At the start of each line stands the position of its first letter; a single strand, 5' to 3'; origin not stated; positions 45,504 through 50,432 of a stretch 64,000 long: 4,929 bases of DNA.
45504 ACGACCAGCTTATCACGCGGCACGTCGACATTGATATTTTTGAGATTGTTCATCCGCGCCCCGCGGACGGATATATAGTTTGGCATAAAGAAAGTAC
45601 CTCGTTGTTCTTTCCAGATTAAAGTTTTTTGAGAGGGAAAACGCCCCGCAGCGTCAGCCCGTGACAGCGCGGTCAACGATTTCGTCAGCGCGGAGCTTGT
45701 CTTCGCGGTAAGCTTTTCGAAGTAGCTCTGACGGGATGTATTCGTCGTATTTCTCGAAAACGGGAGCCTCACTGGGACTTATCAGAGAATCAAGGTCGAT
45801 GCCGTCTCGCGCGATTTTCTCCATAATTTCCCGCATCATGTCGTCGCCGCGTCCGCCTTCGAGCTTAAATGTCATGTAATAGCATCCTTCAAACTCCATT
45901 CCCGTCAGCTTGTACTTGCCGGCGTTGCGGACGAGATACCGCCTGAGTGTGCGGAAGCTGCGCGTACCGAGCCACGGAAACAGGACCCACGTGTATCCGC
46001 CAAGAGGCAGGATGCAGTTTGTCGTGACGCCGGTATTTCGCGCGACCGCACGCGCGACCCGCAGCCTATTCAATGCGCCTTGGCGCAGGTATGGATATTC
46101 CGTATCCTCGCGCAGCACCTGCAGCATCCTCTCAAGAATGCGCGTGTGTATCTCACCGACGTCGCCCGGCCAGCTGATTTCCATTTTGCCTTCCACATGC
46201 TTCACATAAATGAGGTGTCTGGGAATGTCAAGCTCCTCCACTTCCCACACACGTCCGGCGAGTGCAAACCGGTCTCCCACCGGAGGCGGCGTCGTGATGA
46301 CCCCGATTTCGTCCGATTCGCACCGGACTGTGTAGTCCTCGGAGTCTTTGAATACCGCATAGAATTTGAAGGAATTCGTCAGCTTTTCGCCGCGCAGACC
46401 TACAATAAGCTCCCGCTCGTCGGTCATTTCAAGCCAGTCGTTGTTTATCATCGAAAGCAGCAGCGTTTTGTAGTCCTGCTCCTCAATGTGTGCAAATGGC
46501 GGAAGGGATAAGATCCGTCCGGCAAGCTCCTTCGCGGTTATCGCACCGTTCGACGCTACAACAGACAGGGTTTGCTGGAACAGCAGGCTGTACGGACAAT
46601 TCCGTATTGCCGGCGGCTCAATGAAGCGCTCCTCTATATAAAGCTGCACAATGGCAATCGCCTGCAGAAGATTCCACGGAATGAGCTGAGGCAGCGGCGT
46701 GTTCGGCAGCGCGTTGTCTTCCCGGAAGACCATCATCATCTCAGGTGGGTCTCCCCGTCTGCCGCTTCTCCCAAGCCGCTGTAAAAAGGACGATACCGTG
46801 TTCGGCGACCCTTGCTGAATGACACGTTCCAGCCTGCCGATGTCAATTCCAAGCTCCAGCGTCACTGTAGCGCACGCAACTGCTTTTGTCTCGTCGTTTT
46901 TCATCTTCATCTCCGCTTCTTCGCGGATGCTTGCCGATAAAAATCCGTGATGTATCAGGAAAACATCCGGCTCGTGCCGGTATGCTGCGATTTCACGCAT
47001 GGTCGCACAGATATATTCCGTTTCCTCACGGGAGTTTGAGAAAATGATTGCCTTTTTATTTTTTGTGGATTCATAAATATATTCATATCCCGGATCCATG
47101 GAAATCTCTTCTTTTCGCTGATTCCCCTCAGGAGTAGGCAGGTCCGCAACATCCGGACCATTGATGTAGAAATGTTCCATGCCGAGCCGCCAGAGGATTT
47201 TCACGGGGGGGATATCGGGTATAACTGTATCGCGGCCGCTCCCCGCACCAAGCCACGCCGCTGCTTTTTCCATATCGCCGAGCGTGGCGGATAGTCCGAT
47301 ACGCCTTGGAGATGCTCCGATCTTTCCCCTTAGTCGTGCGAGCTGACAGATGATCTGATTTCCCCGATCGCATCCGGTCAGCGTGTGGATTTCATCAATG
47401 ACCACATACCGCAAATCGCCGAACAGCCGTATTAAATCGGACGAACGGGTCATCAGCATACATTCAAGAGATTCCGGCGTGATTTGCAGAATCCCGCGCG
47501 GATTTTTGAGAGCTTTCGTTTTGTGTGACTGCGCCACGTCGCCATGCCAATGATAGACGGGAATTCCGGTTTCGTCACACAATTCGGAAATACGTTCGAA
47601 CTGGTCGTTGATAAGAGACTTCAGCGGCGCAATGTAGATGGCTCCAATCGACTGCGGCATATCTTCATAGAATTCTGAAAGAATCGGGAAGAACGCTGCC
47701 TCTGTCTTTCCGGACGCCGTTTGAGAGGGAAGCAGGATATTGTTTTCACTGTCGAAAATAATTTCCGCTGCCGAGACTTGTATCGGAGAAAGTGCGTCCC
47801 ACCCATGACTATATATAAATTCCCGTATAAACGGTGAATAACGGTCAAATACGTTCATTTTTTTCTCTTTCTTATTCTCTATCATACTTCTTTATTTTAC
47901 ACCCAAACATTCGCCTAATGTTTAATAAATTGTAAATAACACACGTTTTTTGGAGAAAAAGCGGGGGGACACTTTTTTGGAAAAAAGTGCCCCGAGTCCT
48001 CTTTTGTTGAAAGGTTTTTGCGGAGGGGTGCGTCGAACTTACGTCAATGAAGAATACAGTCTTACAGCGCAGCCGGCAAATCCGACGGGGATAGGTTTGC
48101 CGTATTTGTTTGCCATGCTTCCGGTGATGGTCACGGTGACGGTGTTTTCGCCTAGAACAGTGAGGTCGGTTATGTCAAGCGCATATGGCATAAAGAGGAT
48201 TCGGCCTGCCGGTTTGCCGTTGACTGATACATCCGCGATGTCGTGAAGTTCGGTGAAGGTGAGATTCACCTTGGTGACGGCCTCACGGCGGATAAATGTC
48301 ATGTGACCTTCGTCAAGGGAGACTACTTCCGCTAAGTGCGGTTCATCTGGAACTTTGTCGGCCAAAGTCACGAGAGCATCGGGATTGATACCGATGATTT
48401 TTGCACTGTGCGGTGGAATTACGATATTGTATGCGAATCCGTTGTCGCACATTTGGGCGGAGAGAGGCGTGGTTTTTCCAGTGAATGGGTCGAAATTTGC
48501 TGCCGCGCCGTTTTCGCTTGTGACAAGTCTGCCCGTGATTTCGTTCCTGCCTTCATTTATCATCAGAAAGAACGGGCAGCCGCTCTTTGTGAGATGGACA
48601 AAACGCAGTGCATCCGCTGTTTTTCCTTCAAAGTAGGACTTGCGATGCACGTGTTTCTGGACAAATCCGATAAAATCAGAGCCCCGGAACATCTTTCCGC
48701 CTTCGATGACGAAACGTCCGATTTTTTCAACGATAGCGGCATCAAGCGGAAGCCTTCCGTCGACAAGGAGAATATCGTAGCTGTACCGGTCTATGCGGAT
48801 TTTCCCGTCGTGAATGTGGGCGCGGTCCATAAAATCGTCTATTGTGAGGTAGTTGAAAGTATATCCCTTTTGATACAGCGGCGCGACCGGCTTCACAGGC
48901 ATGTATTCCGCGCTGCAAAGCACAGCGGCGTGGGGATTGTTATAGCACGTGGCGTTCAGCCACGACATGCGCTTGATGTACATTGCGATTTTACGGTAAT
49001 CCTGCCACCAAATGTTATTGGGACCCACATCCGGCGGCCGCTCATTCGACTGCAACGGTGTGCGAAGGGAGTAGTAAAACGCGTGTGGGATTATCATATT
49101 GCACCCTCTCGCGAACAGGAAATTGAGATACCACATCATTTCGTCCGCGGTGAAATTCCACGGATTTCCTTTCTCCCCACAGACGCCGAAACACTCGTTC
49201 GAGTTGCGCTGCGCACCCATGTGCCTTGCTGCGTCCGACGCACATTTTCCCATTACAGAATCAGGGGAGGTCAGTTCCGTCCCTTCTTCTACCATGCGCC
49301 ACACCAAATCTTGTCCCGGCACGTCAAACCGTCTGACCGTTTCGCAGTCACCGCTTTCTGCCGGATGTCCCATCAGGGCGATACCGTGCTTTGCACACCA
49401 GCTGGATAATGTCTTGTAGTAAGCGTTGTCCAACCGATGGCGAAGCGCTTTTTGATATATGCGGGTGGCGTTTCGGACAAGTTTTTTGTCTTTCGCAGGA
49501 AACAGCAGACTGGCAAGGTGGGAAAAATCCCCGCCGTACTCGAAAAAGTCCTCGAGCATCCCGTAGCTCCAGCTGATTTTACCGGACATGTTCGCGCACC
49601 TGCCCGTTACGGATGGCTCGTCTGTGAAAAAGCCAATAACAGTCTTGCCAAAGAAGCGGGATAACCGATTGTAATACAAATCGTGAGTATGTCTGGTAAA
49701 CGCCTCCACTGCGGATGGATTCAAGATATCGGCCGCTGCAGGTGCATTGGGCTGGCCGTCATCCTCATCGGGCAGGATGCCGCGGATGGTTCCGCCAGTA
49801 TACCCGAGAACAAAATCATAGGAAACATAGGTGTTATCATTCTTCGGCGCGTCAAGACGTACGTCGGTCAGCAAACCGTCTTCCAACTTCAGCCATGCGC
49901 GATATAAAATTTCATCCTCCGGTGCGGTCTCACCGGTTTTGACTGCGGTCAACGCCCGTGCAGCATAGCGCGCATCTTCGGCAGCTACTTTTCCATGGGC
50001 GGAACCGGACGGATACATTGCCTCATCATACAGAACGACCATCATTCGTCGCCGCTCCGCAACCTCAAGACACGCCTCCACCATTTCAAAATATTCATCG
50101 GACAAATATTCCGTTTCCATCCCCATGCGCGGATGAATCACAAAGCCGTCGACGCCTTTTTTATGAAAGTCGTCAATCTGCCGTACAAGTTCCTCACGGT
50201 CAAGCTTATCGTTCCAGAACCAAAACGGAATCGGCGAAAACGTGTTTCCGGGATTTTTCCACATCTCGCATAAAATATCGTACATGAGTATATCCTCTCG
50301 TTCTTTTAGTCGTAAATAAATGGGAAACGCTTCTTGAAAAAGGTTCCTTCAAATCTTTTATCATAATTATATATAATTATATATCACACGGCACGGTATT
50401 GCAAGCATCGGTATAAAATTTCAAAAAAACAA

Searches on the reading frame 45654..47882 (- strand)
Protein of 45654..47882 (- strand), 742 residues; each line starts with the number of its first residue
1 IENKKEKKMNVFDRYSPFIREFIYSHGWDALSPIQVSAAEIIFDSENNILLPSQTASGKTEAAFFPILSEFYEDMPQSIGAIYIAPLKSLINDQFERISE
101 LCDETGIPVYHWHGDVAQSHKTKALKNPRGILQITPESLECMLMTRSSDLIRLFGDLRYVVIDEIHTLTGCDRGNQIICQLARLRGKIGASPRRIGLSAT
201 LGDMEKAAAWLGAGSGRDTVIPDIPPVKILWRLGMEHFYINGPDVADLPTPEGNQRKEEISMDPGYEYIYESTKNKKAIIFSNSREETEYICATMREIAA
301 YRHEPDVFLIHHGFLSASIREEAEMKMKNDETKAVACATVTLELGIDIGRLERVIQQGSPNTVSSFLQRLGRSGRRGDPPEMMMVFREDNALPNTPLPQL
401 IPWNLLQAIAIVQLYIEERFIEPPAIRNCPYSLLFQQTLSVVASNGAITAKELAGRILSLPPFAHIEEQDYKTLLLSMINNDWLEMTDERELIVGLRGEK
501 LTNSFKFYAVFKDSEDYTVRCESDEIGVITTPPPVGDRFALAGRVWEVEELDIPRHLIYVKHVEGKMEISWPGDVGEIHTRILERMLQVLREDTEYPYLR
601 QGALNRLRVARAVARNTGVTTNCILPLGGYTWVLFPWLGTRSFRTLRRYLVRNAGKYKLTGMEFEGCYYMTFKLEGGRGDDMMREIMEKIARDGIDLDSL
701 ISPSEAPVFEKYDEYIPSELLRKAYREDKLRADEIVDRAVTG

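Call 9: search_protein_families(library=padloc, proteins=[window:45654-47882:-], max_evalue=0.001)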
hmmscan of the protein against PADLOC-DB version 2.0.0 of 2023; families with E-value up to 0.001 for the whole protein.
window:45654-47882:- (742 aa): 54 families (the best 25 are shown)
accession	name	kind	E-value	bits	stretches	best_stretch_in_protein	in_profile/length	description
PDLC03960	SngC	-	3.8e-240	797.5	1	10-735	4-713/720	-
PDLC02503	BrxHI|BrxHII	-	5.8e-122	406.3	1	9-695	2-647/698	BrxHI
PDLC02501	BrxHI|BrxHII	-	7.5e-76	253.9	2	9-225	1-219/925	BrxHI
PDLC02897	DpdJ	-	1.4e-28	97.3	1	48-376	116-451/1570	DpdJ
PDLC00036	DruE3|DruE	-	6.8e-21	71.1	2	36-172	98-254/2023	SNF2 family N-terminal domain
PDLC00037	DruE3|DruE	-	1.3e-19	67.5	2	321-385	1046-1109/2055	SNF2 family N-terminal domain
PDLC02896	DpdJ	-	1.5e-17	60.7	2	125-211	333-422/1487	DpdJ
PDLC00035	DruE3|DruE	-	1.3e-16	57.5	2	35-209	107-307/1460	SNF2 family N-terminal domain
PDLC01252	Cas3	-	3.6e-15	54.2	1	55-390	8-302/324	CAS-I; effector_G3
PDLC03928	PsyrT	-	1.3e-14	51.4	2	275-394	241-354/689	-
PDLC00192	HamB1|HamB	-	4.9e-14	48.9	1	33-215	271-448/1104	DEAD-box helicase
PDLC00194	HamB1|HamB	-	2.3e-12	43.6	1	13-215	210-406/995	DEAD-box helicase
PDLC02864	DpdF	-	3.3e-12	44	1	268-390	227-342/610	DpdF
PDLC02569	DrmA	-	6.3e-12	42.1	1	254-378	749-875/1095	DrmA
PDLC02861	DpdF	-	1.1e-11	41.8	1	271-389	235-346/611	DpdF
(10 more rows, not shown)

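Call 10: search_protein_families(library=pfam, proteins=[window:45654-47882:-], max_evalue=0.00001)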
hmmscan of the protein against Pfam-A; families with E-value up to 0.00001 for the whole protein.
window:45654-47882:- (742 aa): 2 families
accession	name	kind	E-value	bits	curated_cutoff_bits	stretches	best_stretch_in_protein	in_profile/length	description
PF00270.35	DEAD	-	1e-28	100.6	26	1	32-202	1-161/167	DEAD/DEAH box helicase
PF00271.37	Helicase_C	-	1.8e-16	60.8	23.5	1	269-377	10-110/110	Helicase conserved C-terminal domain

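Call 30: find_related_loci(query=window:45654-47858:-, collection=genome_contigs, flank=6000)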
Query window:45654-47858:- (734 aa) in genome_contigs; peptide patterns used: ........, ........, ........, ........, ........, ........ (x = any residue, [..] = any of these).
455 stretches matched a pattern; 426 encode a relative of the query (tblastn E <= 1e-3); the best 80 are kept; 80 distinct loci.
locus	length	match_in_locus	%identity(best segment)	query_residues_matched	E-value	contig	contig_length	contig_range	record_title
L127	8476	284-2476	93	1-731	0e+0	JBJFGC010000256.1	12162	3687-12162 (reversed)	MAG: Eubacteriales bacterium isolate PUUB45_bin.047 NODE_3660_length_12162_cov_6.715206, whole genome shotgun sequence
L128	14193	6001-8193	93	1-731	0e+0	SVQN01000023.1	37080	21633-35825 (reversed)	MAG: Oscillospiraceae bacterium isolate SIG618 NODE_6198_length_37080_cov_2.518496, whole genome shotgun sequence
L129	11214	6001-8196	87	1-734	0e+0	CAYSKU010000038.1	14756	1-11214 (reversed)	MAG TPA_asm: uncultured Ruminococcus sp. isolate SRP313737_co1_328 genome assembly, contig: NODE_6240_length_14756_cov_7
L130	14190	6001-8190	86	1-730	0e+0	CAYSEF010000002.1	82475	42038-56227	MAG TPA_asm: uncultured Ruminococcus sp. isolate SRP350583_co2_77 genome assembly, contig: NODE_280_length_82475_cov_31.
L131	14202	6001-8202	86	1-734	0e+0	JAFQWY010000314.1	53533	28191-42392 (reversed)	MAG: Clostridia bacterium isolate RGIG2226 Goat_Colon.Co__c2348562, whole genome shotgun sequence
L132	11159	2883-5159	82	1-734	0e+0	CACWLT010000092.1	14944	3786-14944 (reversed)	MAG: uncultured Ruminococcus sp. isolate RUG10688 genome assembly, contig: RUG10688_asm_92, whole genome shotgun sequenc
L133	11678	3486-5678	84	1-731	0e+0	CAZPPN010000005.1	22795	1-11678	MAG TPA_asm: uncultured Ruminococcus sp. isolate SRP315200_co1_865 genome assembly, contig: NODE_3853_length_22795_cov_5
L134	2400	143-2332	85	1-730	0e+0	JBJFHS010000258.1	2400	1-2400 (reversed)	MAG: Eubacteriales bacterium isolate PUUB42_bin.021 NODE_52038_length_2400_cov_8.666525, whole genome shotgun sequence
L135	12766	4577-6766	85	1-730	0e+0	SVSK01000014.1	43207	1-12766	MAG: Oscillospiraceae bacterium isolate SIG667 NODE_19568_length_43207_cov_7.441272, whole genome shotgun sequence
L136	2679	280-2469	84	1-730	0e+0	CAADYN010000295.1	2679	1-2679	MAG TPA_asm: Clostridia bacterium, isolate HGM12664, WGS project CAADYN010000000 data, contig: ERS396348_42_k79_210387,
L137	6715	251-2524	81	1-734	0e+0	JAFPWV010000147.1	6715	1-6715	MAG: Clostridia bacterium isolate RGIG1547 Goat_Abomasum-5__c469712, whole genome shotgun sequence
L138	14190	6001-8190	83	1-730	0e+0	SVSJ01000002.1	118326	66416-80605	MAG: Oscillospiraceae bacterium isolate SIG666 NODE_3668_length_118326_cov_3.704346, whole genome shotgun sequence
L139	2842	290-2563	81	1-734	0e+0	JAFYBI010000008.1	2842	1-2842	MAG: Clostridia bacterium isolate RGIG6935 Sheep_Rumen.Co__c112819, whole genome shotgun sequence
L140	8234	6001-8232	82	1-721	0e+0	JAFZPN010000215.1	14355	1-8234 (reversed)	MAG: Clostridia bacterium isolate RGIG7980 Water_buffalos_Rumen-1__c1171240, whole genome shotgun sequence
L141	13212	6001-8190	82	1-730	0e+0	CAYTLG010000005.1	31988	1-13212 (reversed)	MAG TPA_asm: uncultured Ruminococcus sp. isolate SRP350583_co2_567 genome assembly, contig: NODE_1824_length_31988_cov_9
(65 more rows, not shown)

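Call 47: search_solved_structures(query=window:45654-47858:-, max_evalue=0.00001)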
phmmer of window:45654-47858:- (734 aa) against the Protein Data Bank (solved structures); distinct sequences matched with E-value up to 0.00001: 76 (the best 60 are shown).
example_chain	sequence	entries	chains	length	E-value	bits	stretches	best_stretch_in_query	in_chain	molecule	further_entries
6znp_A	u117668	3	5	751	4.1e-29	104.5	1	13-377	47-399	Uncharacterized ATP-dependent helicase YprA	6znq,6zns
5v9x_A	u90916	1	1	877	3.3e-28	101.5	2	5-294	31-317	ATP-dependent DNA helicase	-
7lhl_A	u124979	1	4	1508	1.6e-27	99.2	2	5-294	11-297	ATP-dependent DNA helicase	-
8alz_B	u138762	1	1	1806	1.2e-22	83.1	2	20-221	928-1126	Activating signal cointegrator 1 complex subunit 3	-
6qdv_B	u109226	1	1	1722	1.2e-21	79.8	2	18-325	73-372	U5 small nuclear ribonucleoprotein 200 kDa helicase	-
4f92_B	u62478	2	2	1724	1.2e-21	79.8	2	18-325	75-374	U5 small nuclear ribonucleoprotein 200 kDa helicase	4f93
4f91_B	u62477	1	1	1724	1.2e-21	79.8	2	18-325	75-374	U5 small nuclear ribonucleoprotein 200 kDa helicase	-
4kit_B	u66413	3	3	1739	1.2e-21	79.8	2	18-325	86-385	U5 small nuclear ribonucleoprotein 200 kDa helicase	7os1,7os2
5urj_A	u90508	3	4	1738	1.2e-21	79.8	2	18-325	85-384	U5 small nuclear ribonucleoprotein 200 kDa helicase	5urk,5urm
6s8o_B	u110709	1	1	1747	1.2e-21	79.8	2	18-325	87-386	U5 small nuclear ribonucleoprotein 200 kDa helicase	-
6s8q_B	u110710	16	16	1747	1.2e-21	79.8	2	18-325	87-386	U5 small nuclear ribonucleoprotein 200 kDa helicase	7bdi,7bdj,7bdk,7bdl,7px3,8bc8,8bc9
6s9i_B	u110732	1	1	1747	1.4e-21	79.6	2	18-325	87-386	U5 small nuclear ribonucleoprotein 200 kDa helicase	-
3jcr_C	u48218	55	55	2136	2.2e-21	78.9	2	18-325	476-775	hBrr2 | U5 small nuclear ribonucleoprotein 200 kDa helicase | Brr2, U5 small nuclear ribonucleoprotein 200 kDa helicase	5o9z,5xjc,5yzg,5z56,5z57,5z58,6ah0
7zpq_CA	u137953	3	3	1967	2e-18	69.2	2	21-207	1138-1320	SLH1 isoform 1 | RQC trigger complex helicase SLH1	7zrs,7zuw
6qv3_A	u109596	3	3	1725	3.3e-18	68.4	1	23-204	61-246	Pre-mRNA splicing helicase-like protein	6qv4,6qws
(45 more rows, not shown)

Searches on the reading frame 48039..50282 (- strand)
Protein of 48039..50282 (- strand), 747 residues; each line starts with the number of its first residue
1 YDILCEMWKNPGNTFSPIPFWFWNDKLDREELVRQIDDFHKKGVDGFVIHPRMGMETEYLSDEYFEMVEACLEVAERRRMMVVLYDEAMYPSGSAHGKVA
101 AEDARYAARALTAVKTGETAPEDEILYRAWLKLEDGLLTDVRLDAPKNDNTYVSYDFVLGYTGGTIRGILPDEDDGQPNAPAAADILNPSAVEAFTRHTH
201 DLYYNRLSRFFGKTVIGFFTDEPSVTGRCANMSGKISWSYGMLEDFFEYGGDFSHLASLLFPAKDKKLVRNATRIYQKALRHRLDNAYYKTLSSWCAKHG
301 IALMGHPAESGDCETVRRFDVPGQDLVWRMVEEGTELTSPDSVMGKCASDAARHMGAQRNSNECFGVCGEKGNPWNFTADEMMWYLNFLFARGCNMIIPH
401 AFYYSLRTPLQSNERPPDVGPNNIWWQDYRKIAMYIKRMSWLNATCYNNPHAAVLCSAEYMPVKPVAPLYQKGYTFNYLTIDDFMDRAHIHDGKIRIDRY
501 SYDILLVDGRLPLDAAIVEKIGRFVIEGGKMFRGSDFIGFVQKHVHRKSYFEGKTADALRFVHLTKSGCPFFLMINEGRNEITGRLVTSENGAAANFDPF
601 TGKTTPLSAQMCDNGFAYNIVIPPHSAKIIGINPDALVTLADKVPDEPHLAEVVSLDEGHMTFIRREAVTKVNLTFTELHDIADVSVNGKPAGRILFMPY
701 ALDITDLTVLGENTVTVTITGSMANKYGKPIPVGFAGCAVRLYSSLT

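Call 9: search_protein_families(library=padloc, proteins=[window:48039-50282:-], max_evalue=0.001)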
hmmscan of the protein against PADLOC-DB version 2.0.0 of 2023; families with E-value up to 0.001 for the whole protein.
window:48039-50282:- (747 aa): 0 families

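Call 10: search_protein_families(library=pfam, proteins=[window:48039-50282:-], max_evalue=0.00001)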
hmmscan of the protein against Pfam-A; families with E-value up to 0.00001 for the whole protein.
window:48039-50282:- (747 aa): 0 families

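Call 20: find_related_loci(query=window:48039-50282:-, collection=genome_contigs, flank=10000)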
Query window:48039-50282:- (747 aa) in genome_contigs; peptide patterns used: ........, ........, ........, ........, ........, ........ (x = any residue, [..] = any of these).
65 stretches matched a pattern; 46 encode a relative of the query (tblastn E <= 1e-3); 46 distinct loci.
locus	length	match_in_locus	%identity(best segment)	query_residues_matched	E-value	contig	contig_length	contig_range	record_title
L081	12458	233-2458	76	1-743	0e+0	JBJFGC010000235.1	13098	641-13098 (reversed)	MAG: Eubacteriales bacterium isolate PUUB45_bin.047 NODE_3284_length_13098_cov_5.476731, whole genome shotgun sequence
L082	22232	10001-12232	74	1-743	0e+0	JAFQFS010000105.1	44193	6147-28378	MAG: Clostridia bacterium isolate RGIG1778 Goat_Cecum-4__c577492, whole genome shotgun sequence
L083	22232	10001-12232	73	1-743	0e+0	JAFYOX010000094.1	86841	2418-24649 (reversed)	MAG: Clostridia bacterium isolate RGIG7288 Water_buffalos_Cecum-4__c731482, whole genome shotgun sequence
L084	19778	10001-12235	61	1-742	0e+0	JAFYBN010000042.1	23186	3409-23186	MAG: Clostridia bacterium isolate RGIG6940 Sheep_Rumen.Co__c1495975, whole genome shotgun sequence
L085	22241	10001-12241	62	1-742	0e+0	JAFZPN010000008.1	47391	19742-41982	MAG: Clostridia bacterium isolate RGIG7980 Water_buffalos_Rumen-1__c74809, whole genome shotgun sequence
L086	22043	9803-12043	62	1-743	0e+0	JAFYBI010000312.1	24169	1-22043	MAG: Clostridia bacterium isolate RGIG6935 Sheep_Rumen.Co__c2847945, whole genome shotgun sequence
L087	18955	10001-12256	60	1-746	0e+0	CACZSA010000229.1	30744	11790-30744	MAG: uncultured Ruminococcus sp. isolate RUG12898 genome assembly, contig: RUG12898_asm_229, whole genome shotgun sequen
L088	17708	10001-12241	59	1-742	0e+0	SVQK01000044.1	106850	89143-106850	MAG: Oscillospiraceae bacterium isolate SIG615 k141_251754, whole genome shotgun sequence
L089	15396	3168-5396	58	1-744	0e+0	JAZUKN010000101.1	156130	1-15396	MAG: Eubacteriales bacterium isolate T1900045249_TH20190019.MAGScoT_cleanbin_000010 SGB_5724_k141_5315163, whole genome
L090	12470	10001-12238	59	1-741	0e+0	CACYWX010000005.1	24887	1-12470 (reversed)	MAG: uncultured Ruminococcus sp. isolate RUG12348 genome assembly, contig: RUG12348_asm_5, whole genome shotgun sequence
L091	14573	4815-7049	60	1-742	0e+0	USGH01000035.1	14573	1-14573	uncultured Clostridiales bacterium isolate UMGS1696 genome assembly, contig: NODE_1992_length_14573_cov_2.740480, whole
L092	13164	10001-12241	60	1-742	0e+0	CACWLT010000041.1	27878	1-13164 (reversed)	MAG: uncultured Ruminococcus sp. isolate RUG10688 genome assembly, contig: RUG10688_asm_41, whole genome shotgun sequenc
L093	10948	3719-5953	58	1-742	0e+0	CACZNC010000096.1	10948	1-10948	MAG: uncultured Ruminococcus sp. isolate RUG12770 genome assembly, contig: RUG12770_asm_96, whole genome shotgun sequenc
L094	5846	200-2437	59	1-743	0e+0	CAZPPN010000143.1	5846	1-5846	MAG TPA_asm: uncultured Ruminococcus sp. isolate SRP315200_co1_865 genome assembly, contig: NODE_33867_length_5846_cov_5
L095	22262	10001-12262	58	1-743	0e+0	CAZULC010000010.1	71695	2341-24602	MAG TPA_asm: uncultured Ruminococcus sp. isolate SRP222994_co1_572 genome assembly, contig: NODE_505_length_71695_cov_9.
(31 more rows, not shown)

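Call 51: search_protein_families(library=pfam, proteins=[window:48039-50282:-], max_evalue=0.01)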
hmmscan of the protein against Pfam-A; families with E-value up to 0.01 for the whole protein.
window:48039-50282:- (747 aa): 1 family
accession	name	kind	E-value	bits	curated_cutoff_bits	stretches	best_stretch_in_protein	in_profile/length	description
PF22666.2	Glyco_hydro_2_N2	-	0.00016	22.2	27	1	670-724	66-122/167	Glycosyl hydrolase 2 galactose-binding domain-like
